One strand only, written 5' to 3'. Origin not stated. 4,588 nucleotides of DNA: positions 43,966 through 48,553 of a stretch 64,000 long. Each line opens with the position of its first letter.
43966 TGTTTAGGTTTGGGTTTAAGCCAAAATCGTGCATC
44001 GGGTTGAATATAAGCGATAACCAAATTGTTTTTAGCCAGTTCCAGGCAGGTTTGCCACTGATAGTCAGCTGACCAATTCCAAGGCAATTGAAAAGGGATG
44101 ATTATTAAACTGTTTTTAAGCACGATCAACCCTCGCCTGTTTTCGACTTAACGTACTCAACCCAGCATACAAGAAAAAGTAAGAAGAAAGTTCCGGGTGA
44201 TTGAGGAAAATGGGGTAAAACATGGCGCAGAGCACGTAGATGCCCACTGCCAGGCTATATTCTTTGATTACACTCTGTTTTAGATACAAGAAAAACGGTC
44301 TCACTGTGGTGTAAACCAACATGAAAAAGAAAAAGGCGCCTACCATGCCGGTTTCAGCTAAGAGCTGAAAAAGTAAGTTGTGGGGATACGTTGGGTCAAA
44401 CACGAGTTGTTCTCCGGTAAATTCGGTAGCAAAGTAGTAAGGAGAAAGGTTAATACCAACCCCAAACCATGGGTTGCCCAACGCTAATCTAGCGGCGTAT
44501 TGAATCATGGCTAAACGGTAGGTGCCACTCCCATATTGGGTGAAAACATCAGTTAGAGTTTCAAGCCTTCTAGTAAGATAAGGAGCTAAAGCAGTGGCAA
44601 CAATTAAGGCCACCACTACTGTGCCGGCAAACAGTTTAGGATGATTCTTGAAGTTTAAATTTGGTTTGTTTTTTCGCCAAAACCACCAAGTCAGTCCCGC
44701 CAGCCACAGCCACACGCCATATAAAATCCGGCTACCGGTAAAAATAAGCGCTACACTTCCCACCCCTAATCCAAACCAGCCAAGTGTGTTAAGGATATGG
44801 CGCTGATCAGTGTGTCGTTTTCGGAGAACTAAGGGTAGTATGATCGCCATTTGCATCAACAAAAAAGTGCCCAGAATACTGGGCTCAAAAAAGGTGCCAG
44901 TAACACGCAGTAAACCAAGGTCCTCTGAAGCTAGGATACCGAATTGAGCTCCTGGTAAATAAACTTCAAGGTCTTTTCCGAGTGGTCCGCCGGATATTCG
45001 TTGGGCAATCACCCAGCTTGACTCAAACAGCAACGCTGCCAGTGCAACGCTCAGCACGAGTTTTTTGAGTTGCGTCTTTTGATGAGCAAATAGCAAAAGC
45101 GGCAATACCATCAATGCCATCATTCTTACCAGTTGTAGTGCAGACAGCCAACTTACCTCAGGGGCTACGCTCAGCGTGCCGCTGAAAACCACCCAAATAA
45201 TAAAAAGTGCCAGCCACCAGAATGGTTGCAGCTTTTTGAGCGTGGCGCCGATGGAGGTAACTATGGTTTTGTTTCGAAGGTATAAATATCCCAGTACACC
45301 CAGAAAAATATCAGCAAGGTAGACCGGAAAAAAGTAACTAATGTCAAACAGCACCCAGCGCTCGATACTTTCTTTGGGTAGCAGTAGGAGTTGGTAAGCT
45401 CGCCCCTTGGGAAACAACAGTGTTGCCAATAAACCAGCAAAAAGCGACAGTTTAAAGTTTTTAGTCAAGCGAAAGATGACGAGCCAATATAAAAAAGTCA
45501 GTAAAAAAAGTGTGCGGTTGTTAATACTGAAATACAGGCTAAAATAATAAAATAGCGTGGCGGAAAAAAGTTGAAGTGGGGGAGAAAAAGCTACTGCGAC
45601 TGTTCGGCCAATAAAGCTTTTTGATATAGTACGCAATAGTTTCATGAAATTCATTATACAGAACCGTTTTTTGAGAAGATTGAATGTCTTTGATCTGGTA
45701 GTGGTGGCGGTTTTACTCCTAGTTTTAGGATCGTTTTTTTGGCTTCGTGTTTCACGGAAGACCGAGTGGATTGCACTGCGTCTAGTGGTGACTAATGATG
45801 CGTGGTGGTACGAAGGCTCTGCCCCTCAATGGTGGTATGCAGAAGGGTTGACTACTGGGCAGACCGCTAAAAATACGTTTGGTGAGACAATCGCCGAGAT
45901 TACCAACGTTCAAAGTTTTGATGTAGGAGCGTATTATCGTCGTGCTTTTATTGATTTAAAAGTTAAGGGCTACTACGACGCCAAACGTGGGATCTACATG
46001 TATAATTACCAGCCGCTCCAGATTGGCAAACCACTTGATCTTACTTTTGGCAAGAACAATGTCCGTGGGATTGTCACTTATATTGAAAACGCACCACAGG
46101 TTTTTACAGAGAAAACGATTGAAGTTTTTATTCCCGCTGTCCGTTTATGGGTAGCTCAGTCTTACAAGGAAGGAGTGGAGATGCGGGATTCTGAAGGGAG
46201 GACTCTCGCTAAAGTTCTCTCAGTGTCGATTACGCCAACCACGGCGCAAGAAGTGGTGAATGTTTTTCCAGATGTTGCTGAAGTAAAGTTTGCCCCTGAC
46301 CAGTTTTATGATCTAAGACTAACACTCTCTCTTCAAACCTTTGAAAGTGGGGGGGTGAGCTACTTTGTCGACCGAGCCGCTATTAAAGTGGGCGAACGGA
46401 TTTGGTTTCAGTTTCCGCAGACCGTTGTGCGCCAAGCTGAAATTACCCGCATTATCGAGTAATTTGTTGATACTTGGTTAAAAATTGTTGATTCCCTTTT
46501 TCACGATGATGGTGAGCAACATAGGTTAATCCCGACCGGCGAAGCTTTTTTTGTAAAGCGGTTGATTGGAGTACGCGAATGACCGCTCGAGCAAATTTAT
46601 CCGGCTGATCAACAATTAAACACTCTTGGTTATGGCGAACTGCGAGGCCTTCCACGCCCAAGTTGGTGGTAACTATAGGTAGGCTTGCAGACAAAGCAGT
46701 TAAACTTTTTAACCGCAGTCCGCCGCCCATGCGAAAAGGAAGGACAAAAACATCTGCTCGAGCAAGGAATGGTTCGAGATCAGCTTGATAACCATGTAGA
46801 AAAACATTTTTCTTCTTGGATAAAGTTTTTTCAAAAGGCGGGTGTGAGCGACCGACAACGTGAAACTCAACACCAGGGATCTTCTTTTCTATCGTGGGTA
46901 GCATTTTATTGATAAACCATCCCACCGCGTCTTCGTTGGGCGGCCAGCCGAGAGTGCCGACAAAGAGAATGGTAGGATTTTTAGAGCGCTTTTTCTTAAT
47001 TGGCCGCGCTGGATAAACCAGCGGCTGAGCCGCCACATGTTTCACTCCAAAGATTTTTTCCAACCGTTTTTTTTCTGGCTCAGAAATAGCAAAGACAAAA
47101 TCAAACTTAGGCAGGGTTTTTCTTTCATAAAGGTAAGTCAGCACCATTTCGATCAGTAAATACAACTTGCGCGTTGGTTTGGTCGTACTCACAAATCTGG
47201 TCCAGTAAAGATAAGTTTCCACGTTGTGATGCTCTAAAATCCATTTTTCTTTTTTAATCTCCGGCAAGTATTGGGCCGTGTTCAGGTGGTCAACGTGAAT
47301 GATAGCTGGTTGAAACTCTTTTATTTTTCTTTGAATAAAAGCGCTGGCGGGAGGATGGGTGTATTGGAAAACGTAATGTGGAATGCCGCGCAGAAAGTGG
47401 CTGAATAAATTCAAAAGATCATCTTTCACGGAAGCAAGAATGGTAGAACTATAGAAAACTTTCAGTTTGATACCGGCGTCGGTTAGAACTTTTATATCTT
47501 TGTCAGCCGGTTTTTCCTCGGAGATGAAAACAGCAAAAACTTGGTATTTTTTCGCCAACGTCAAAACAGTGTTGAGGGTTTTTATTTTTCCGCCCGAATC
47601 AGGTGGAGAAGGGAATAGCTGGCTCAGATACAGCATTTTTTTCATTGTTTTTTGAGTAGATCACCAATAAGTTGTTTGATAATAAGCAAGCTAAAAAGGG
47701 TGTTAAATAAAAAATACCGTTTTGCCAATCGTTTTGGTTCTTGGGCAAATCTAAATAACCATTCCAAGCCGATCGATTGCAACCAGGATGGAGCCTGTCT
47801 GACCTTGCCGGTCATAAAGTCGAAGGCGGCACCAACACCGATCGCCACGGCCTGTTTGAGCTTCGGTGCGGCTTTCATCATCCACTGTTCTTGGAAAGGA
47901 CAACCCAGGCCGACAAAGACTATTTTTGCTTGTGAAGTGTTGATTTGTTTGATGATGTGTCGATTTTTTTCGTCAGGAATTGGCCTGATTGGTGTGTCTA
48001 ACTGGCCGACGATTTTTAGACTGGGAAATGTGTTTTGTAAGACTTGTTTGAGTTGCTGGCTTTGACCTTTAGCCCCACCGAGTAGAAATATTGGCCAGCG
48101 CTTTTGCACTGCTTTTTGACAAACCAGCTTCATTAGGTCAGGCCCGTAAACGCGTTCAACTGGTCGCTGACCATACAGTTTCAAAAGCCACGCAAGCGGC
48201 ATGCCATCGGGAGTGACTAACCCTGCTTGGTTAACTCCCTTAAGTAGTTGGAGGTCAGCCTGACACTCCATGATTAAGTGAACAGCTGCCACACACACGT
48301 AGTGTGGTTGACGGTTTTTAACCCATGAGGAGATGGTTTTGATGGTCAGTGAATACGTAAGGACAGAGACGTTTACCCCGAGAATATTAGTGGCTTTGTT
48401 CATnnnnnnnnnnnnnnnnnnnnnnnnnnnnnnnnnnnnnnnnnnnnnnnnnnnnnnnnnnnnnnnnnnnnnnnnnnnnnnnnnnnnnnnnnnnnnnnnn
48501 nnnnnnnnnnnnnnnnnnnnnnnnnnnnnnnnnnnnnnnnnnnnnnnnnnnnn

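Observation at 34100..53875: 20 kb envelope glycopolymer island combining WTA-like, O-antigen-like and Arn-like modules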

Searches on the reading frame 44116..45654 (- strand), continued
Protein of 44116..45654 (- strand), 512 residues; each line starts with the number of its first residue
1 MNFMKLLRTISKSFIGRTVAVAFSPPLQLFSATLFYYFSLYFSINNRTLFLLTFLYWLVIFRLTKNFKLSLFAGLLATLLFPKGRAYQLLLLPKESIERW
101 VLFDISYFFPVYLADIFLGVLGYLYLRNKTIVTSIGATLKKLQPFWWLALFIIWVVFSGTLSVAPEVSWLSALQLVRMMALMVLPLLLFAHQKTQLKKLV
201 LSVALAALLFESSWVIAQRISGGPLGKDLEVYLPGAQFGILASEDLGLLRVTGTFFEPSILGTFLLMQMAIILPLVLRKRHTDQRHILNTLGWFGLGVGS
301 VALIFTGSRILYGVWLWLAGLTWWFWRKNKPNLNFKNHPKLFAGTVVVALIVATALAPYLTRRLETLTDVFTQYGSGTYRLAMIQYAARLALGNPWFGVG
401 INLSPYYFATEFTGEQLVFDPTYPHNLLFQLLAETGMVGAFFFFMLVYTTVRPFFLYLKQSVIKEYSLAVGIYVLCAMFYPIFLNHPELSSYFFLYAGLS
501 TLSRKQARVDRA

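Call 70: fold_search(model_id=the predicted structure, library=pdb)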
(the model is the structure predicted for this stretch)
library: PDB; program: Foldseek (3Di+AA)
matches with E <= 10: 198; with E <= 0.001: 1
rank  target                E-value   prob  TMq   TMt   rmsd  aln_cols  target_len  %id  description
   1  7tpg_B                2.0e-06  1.00  0.48  0.59   6.8       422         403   14  Single-Particle Cryo-EM Structure of the WaaL O-antigen ligase in its ligand bound state (released 2022-04-06)
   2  8if8_B                1.4e-01  0.69  0.19  0.17  16.1       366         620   14  Arabinosyltransferase AftA (released 2023-05-31)
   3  5oxk                  3.3e-01  0.07  0.10  0.11  25.4       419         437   13  PepTSt in complex with dipeptide Ala-Gln (released 2018-02-21)
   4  4d2c                  5.4e-01  0.06  0.09  0.10  23.4       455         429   13  Structure of a di peptide bound POT family peptide transporter (released 2014-06-25)
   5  6yof                  7.3e-01  0.06  0.11  0.12  26.1       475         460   10  Structure of PepTSt from COC IMISX setup collected by rotation serial crystallography on crystals prelocated by 2D X-ray (released 2020-11-04)
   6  9m8l_R                8.7e-01  0.13  0.14  0.21  20.3       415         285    9  cryo-EM structure of human TAS2R4 (released 2026-03-18)
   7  9g8j_B                9.4e-01  0.06  0.09  0.08  24.6       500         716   12  Structure of K+-dependent Na+-PPase from Thermotoga maritima in complex with zoledronate (released 2025-06-04)
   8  6fmy                  9.8e-01  0.04  0.09  0.10  23.1       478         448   13  IMISX-EP of S-PepTSt (released 2018-09-05)
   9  5oxm                  1.1e+00  0.04  0.09  0.10  24.6       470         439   12  PepTSt in complex with dipeptide Asp-Glu (released 2018-02-21)
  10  8gym_N5               1.2e+00  0.03  0.09  0.07  25.8       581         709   13  Cryo-EM structure of Tetrahymena thermophila respiratory mega-complex MC IV2+(I+III2+II)2 (released 2023-06-14)
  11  4ikv                  1.2e+00  0.03  0.09  0.09  24.0       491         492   11  Crystal structure of peptide transporter POT (released 2013-07-10)
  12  9mfm_A                1.3e+00  0.05  0.11  0.13  21.0       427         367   10  Structure of zebrafish OTOP1 in nanodisc in complex with inhibitor C2.36 (released 2025-11-05)
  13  6nf4_A                1.3e+00  0.05  0.11  0.13  23.2       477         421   10  Structure of zebrafish Otop1 in nanodiscs (released 2019-06-05)
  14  7z84_L                1.4e+00  0.02  0.10  0.09  25.8       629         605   11  Complex I from E. coli, DDM/LMNG-purified, under Turnover at pH 8, Open-ready state (released 2022-09-21)
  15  8tgi_A                1.5e+00  0.08  0.12  0.15  22.8       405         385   11  VMAT1 dimer with dopamine and reserpine (released 2024-03-20)
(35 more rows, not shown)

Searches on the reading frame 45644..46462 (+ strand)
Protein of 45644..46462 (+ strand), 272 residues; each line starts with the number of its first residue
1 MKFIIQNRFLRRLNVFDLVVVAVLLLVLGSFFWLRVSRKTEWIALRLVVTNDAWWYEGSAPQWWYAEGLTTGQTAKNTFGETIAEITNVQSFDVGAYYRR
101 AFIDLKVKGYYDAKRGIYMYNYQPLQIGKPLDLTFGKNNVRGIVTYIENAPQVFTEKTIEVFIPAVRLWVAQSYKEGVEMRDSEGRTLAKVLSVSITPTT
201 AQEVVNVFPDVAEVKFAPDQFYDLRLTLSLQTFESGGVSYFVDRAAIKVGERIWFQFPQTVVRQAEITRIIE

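Call 4: search_protein_families(library=pfam, proteins=[window:45644-46462:+], max_evalue=0.01)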
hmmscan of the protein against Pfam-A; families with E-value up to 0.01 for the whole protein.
window:45644-46462:+ (272 aa): 1 family
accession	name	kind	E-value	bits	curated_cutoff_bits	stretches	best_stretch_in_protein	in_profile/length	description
PF14221.11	DUF4330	-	3.6e-09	37.4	27.6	0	6-38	7-39/167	Domain of unknown function (DUF4330)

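Call 23: search_protein_families(library=ncbifam, proteins=[window:45644-46462:+], max_evalue=0.01)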
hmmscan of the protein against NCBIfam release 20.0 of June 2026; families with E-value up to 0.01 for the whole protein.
window:45644-46462:+ (272 aa): 0 families

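Call 38: find_homologous_proteins(query=window:45644-46462:+, max_evalue=0.001)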
Query window:45644-46462:+ (272 aa): 48 proteins with E <= 0.001 among 1166 candidates.
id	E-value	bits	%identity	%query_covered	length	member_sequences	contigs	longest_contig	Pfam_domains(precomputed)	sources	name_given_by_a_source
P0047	1.2e-168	577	100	96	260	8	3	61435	-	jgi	-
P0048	3.1e-141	487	77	100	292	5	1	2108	-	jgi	jgi:hypothetical protein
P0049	1.8e-138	478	74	100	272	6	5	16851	-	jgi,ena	jgi:hypothetical protein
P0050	2.7e-138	478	76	100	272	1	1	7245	-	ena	-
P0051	1.2e-135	469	73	100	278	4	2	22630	-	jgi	-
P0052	1.9e-127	442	74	91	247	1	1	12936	-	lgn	-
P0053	2.6e-112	393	64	100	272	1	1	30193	-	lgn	-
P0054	7.2e-112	391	67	93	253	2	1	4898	-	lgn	-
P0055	7.0e-104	365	56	100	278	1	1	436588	-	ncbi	-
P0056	5.7e-103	362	59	96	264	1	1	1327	-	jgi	jgi:hypothetical protein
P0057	5.8e-103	362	57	100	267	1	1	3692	-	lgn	-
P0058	5.9e-103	362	58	96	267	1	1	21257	PF14221.12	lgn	-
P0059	6.1e-100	352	58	97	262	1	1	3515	PF14221.12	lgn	-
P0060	1.2e-99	351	56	91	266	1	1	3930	-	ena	-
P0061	7.1e-99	349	54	96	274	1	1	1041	-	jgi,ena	-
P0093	1.1e-36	145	31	90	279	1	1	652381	-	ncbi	ncbi:MAG: hypothetical protein ACOZAK_04385 [Patescibacteria group bacterium]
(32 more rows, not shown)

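Call 46: find_encoding_contigs(protein=P0093, flank=10000, max_places=1)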
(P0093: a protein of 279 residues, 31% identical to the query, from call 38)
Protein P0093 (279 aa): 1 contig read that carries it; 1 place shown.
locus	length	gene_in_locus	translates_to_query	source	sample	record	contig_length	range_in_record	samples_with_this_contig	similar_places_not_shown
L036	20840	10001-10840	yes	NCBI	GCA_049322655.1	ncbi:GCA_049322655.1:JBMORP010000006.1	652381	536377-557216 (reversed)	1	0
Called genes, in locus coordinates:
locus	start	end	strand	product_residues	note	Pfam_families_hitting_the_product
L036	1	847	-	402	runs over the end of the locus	PF12704:MacB_PCD, PF02687:FtsX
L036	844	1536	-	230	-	PF02463:SMC_N (weak), PF00005:ABC_tran, PF13304:AAA_21 (faint)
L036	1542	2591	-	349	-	PF25989:YknX_C (weak)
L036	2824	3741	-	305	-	-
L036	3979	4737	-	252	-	-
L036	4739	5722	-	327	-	-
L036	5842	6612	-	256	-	-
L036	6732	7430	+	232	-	PF13578:Methyltransf_24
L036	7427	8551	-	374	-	PF00534:Glycos_transf_1 (weak)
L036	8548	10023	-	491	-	PF04932:Wzy_C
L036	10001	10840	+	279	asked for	-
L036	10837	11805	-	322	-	PF00282:Pyridoxal_deC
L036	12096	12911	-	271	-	PF13578:Methyltransf_24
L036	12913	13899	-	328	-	PF06508:QueC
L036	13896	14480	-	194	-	PF03819:MazG (faint), PF12643:MazG-like (faint)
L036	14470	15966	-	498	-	-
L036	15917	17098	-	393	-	PF00534:Glycos_transf_1, PF13692:Glyco_trans_1_4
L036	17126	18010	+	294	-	PF00535:Glycos_transf_2, PF10111:Glyco_tranf_2_2, PF13641:Glyco_tranf_2_3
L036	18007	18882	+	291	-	PF01408:GFO_IDH_MocA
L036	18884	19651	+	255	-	PF01061:ABC2_membrane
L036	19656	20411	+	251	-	PF00005:ABC_tran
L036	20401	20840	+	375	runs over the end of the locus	PF01041:DegT_DnrJ_EryC1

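Call 47: predict_structure(alignment_id=A2)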
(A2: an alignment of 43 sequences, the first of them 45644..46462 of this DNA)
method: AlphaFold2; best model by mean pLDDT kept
length: 272 residues; sequences in the alignment: 43
mean_pLDDT: 85.7   pTM: 0.73
mean pLDDT of the five models: 85.7, 84.9, 84.9, 83.6, 82.3
residues with pLDDT >= 90: 130; 70-90: 110; 50-70: 24; < 50: 8
segments of 3 or more residues with pLDDT < 50: 53-59
pLDDT, mean of each block of 10 residues (from residue 1): 61 85 95 82 89 48 67 92 93 75 92 92 90 87 85 88 93 93 91 97 86 86 96 88 89 86 89 88
secondary structure, 60 per line:
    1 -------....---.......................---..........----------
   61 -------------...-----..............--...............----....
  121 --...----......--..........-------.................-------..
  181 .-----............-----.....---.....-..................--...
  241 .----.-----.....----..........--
elements in order: H8-11 H15-37 E41-50 E74-76 E82-95 E98-112 E117-120 E123-125 E130-135 E138-147 E155-167 H168-171 E179-181 E187-198 E204-208 E212-216 E221-235 E238-241 E252-256 E261-270

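Call 78: search_protein_families(library=padloc, proteins=[window:45644-46462:+], max_evalue=0.01)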
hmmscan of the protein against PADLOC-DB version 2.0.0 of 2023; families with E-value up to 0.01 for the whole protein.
window:45644-46462:+ (272 aa): 0 families

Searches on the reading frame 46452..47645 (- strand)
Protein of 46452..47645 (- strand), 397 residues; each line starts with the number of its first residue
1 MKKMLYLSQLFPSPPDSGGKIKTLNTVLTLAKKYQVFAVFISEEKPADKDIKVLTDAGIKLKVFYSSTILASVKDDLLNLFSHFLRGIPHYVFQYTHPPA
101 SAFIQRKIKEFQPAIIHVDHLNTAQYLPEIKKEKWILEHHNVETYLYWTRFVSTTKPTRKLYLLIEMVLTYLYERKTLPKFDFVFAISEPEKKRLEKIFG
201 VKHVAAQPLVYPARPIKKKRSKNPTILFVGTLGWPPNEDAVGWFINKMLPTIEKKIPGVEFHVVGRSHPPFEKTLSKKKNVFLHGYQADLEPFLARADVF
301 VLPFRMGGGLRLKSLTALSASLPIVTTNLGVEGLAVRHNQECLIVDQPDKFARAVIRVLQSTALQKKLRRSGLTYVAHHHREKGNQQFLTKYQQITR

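Call 5: search_protein_families(library=pfam, proteins=[window:46452-47645:-], max_evalue=0.01)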
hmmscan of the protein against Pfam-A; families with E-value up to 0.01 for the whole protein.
window:46452-47645:- (397 aa): 4 families
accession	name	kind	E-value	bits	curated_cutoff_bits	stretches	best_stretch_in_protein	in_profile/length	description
PF13692.12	Glyco_trans_1_4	-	5.2e-27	95.3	27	1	224-360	2-141/142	Glycosyl transferases group 1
PF00534.26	Glycos_transf_1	-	9.2e-12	45.3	26.4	1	216-371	8-168/172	Glycosyl transferases group 1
PF13439.12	Glyco_transf_4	-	3.7e-05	24.3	28.5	1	56-202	17-155/170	Glycosyltransferase Family 4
PF13524.12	Glyco_trans_1_2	-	0.00024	21.5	25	1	248-381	5-134/144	Glycosyl transferase-like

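Call 24: search_protein_families(library=ncbifam, proteins=[window:46452-47645:-], max_evalue=0.01)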
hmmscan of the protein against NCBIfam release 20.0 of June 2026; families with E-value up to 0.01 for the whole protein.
window:46452-47645:- (397 aa): 6 families
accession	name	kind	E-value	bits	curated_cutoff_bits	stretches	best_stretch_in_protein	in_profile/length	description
TIGR03087.1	stp1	hypoth_equivalog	6.4e-42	144.1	316.65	1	4-381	1-382/397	TIGR03087 family PEP-CTERM/XrtA system glycosyltransferase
TIGR03088.1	stp2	hypoth_equivalog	3.3e-08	33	409.05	1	279-381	255-358/374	TIGR03088 family PEP-CTERM/XrtA system glycosyltransferase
TIGR03999.1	thiol_BshA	equivalog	1.8e-06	27.1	273.7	1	276-395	252-373/375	N-acetyl-alpha-D-glucosaminyl L-malate synthase BshA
NF041876.1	EPS_EpsE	equivalog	3.5e-06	26.5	400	1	290-383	289-383/389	exopolysaccharide biosynthesis GT4 family glycosyltransferase EpsE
TIGR04047.1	MSMEG_0565_glyc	hypoth_equivalog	0.00028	20.1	259.85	1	287-393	267-372/373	MSMEG_0565 family glycosyltransferase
NF047880.1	glyco_SdgA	exception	0.0061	15.2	800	1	253-395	341-486/488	serine-aspartate repeat adhesin O-glycosyltransferase SdgA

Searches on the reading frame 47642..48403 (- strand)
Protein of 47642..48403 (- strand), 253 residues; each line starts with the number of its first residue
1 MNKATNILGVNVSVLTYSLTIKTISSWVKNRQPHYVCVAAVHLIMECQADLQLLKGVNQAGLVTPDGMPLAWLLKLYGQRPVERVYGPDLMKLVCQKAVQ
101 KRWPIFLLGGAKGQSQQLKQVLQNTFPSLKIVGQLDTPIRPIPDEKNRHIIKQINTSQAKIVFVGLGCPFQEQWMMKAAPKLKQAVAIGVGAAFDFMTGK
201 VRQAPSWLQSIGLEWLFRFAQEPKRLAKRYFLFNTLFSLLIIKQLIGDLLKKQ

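Call 5: search_protein_families(library=pfam, proteins=[window:47642-48403:-], max_evalue=0.01)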
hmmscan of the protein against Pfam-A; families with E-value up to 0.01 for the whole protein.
window:47642-48403:- (253 aa): 1 family
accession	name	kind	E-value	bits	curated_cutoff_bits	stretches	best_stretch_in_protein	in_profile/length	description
PF03808.19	Glyco_tran_WecG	-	2.3e-59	200.4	27.4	1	60-230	1-168/168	Glycosyl transferase WecG/TagA/CpsF family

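Call 24: search_protein_families(library=ncbifam, proteins=[window:47642-48403:-], max_evalue=0.01)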
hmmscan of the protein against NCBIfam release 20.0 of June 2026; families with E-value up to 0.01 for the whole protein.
window:47642-48403:- (253 aa): 4 families
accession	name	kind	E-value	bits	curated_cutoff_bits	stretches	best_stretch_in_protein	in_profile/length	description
TIGR00696.1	wecG_tagA_cpsF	superfamily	2.4e-53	180.5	69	1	57-233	3-176/178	WecB/TagA/CpsF family glycosyltransferase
NF041872.1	EPS_EpsA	equivalog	2.3e-44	151.7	500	1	9-245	22-258/265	exopolysaccharide biosynthesis glycosyltransferase EpsA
NF002980.1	PRK03692.1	equivalog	1.1e-32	113.4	323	1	29-233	29-229/240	lipopolysaccharide N-acetylmannosaminouronosyltransferase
NF041710.1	UDPacetylman_taseTarA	equivalog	2.2e-27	96.1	350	1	3-230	7-231/247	N-acetylglucosaminyldiphosphoundecaprenol N-acetyl-beta-D-mannosaminyltransferase TarA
